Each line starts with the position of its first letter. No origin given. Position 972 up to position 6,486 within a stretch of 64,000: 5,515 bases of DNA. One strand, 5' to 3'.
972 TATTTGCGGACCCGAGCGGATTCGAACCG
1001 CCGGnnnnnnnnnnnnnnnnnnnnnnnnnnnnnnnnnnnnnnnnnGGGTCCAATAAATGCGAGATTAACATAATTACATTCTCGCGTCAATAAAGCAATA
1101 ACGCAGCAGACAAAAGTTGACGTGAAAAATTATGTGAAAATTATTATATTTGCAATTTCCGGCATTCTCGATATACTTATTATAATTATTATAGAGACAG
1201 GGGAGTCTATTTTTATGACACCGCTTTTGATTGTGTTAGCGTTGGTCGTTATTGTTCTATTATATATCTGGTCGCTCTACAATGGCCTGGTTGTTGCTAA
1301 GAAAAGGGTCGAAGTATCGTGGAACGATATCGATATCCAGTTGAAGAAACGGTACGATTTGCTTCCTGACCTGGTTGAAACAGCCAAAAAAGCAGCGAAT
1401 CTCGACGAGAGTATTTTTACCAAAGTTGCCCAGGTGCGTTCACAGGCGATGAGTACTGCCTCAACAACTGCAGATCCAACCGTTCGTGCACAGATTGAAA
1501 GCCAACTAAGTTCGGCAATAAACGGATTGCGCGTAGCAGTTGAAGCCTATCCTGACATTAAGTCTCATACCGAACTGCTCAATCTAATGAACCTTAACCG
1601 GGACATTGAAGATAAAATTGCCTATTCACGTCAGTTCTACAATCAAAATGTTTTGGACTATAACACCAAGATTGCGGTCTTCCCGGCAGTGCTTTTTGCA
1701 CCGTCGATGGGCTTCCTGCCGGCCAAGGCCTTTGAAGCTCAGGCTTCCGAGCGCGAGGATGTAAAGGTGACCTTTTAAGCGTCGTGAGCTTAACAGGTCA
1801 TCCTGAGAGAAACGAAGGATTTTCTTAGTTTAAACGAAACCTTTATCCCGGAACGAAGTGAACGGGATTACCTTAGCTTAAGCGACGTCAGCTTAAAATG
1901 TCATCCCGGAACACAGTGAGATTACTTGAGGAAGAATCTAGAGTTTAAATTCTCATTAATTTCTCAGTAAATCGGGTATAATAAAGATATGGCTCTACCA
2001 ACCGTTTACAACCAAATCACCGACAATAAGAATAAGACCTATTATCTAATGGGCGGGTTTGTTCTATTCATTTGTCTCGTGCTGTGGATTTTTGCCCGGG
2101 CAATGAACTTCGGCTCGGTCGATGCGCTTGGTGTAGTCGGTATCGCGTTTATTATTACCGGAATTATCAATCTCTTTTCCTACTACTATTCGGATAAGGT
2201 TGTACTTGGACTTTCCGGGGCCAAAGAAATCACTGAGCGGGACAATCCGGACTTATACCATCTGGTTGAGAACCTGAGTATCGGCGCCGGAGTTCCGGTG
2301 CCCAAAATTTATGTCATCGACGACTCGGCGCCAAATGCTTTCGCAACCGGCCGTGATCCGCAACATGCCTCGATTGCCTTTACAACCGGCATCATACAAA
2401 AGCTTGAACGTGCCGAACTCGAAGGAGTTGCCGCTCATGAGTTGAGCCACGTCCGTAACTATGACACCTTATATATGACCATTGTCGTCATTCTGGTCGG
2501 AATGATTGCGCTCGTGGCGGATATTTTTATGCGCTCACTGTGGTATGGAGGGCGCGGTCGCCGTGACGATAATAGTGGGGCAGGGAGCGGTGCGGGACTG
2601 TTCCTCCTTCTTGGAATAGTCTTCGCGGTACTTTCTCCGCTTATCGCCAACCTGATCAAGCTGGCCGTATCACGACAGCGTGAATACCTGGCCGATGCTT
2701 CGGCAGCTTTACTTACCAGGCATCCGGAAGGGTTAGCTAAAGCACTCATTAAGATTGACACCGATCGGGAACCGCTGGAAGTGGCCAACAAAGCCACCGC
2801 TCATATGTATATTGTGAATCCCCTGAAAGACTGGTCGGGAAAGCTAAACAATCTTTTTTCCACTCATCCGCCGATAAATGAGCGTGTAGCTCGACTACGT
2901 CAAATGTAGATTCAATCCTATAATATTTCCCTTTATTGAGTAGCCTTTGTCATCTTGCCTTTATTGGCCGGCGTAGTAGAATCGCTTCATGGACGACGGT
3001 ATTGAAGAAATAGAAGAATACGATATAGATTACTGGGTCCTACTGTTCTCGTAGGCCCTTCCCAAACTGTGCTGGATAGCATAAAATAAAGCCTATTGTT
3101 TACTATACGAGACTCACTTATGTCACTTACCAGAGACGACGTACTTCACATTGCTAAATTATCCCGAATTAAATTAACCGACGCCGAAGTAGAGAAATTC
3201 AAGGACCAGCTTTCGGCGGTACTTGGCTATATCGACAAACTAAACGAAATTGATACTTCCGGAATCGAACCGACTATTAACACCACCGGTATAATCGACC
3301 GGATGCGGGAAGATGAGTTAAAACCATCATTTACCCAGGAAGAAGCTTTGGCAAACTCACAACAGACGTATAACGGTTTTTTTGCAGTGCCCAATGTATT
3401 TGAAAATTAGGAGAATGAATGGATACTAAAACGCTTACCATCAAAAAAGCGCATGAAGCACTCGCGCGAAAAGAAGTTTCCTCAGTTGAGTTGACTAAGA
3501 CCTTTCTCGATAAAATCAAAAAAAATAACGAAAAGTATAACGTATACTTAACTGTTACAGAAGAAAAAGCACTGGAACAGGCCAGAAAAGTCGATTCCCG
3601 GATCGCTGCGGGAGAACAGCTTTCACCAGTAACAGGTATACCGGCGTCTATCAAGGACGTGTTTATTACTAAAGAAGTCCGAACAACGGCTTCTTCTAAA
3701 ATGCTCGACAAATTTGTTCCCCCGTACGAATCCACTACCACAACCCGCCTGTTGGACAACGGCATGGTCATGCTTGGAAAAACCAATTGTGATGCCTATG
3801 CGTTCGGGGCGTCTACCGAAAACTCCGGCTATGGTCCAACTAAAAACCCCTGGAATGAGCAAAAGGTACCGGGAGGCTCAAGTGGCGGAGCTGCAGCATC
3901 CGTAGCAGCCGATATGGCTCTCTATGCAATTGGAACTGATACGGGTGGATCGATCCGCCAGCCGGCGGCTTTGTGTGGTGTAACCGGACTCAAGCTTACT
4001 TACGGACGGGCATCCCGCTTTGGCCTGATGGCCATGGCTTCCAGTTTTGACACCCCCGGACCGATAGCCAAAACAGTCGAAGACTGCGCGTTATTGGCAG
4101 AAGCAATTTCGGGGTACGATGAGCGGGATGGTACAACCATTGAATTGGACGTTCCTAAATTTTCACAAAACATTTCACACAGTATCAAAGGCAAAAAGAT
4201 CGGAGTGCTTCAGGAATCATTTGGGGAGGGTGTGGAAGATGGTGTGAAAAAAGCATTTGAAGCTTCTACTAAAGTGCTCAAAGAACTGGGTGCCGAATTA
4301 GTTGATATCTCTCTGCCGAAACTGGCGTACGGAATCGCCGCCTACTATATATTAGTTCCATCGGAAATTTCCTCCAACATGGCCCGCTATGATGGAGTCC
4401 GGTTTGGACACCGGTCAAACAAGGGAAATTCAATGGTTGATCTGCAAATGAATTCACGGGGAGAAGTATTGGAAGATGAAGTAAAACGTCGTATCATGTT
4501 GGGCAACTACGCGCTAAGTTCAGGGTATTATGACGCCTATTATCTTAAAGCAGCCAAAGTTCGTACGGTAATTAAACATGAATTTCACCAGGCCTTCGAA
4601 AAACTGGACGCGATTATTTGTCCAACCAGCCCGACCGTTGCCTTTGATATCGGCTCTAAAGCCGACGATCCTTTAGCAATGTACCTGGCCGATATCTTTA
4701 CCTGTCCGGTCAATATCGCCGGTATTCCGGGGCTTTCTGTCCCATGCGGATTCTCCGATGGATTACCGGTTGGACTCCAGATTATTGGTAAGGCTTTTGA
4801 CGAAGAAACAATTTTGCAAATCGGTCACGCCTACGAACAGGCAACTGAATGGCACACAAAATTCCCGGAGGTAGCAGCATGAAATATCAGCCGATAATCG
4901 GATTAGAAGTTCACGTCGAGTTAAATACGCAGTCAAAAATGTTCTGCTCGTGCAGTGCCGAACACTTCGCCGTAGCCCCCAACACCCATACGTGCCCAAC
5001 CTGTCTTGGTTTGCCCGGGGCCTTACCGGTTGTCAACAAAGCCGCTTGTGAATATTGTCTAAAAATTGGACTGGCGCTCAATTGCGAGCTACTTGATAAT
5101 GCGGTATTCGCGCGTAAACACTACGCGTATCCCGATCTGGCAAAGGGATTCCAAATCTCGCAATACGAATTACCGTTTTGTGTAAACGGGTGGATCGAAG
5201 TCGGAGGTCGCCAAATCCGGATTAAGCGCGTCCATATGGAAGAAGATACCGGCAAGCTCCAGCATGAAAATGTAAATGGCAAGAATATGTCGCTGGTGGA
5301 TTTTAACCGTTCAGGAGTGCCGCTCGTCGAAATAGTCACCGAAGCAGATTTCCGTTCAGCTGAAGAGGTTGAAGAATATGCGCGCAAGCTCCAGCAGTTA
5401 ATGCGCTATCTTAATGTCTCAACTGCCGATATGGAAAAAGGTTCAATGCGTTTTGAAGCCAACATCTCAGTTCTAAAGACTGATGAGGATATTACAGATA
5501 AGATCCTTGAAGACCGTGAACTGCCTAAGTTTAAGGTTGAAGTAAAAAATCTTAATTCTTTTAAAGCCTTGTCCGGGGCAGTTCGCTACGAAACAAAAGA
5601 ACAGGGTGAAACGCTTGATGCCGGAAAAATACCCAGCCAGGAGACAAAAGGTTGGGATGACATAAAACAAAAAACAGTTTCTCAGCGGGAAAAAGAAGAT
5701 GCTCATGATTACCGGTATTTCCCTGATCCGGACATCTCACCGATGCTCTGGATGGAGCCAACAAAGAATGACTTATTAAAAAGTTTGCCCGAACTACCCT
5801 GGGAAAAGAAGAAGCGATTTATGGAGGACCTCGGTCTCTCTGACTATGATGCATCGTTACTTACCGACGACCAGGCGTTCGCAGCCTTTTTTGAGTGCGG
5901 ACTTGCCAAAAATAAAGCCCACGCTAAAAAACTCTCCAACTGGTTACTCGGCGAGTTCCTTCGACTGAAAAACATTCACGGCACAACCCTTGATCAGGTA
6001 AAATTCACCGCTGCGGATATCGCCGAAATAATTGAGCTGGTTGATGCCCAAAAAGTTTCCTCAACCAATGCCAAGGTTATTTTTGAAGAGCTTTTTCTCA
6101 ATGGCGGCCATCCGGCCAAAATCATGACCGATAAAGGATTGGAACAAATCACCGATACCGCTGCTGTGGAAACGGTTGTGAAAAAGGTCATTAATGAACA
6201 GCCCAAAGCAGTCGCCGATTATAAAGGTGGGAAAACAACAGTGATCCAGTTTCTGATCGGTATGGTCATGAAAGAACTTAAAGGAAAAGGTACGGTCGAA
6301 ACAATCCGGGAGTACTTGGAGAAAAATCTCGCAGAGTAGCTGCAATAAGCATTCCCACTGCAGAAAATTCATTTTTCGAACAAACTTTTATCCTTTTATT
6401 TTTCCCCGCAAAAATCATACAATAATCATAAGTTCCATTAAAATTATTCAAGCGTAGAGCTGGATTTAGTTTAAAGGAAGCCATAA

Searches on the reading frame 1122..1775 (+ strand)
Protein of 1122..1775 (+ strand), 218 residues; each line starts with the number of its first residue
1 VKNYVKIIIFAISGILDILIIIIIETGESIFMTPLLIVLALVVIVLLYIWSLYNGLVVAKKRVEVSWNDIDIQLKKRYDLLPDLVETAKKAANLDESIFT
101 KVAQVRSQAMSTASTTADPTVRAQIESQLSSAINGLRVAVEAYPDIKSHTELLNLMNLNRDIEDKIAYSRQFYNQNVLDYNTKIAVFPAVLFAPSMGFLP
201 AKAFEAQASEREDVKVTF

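Call 25: search_protein_families(library=pfam, proteins=[window:1122-1775:+], max_evalue=0.001)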
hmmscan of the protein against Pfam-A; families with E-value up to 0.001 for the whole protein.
window:1122-1775:+ (218 aa): 1 family
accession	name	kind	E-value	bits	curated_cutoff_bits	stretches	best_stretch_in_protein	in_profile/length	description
PF04011.17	LemA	-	1.3e-43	148.8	26.2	1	66-218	1-149/149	LemA family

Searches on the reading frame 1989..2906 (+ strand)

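Call 25: search_protein_families(library=pfam, proteins=[window:1989-2906:+], max_evalue=0.001)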
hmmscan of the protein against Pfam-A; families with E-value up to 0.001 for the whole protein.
window:1989-2906:+ (306 aa): 1 family
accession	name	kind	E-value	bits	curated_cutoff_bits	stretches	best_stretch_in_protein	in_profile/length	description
PF01435.24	Peptidase_M48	-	4.3e-32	111.9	20.3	1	84-305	2-184/186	Peptidase family M48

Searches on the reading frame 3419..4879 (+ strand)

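Call 25: search_protein_families(library=pfam, proteins=[window:3419-4879:+], max_evalue=0.001)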
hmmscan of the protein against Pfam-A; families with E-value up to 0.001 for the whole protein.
window:3419-4879:+ (487 aa): 1 family
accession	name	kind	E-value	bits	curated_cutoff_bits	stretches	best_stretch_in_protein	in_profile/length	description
PF01425.27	Amidase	-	6e-147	490.7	27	1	24-466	1-445/445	Amidase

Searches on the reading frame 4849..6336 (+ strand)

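Call 25: search_protein_families(library=pfam, proteins=[window:4849-6336:+], max_evalue=0.001)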
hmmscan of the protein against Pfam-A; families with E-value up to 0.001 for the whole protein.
window:4849-6336:+ (496 aa): 2 families
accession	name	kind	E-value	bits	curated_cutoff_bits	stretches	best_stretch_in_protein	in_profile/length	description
PF02934.20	GatB_N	-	1e-104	350.1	23.4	1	16-299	2-269/277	GatB/GatE catalytic domain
PF02637.23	GatB_Yqey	-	3.5e-39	134.5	27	1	352-494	6-148/148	GatB domain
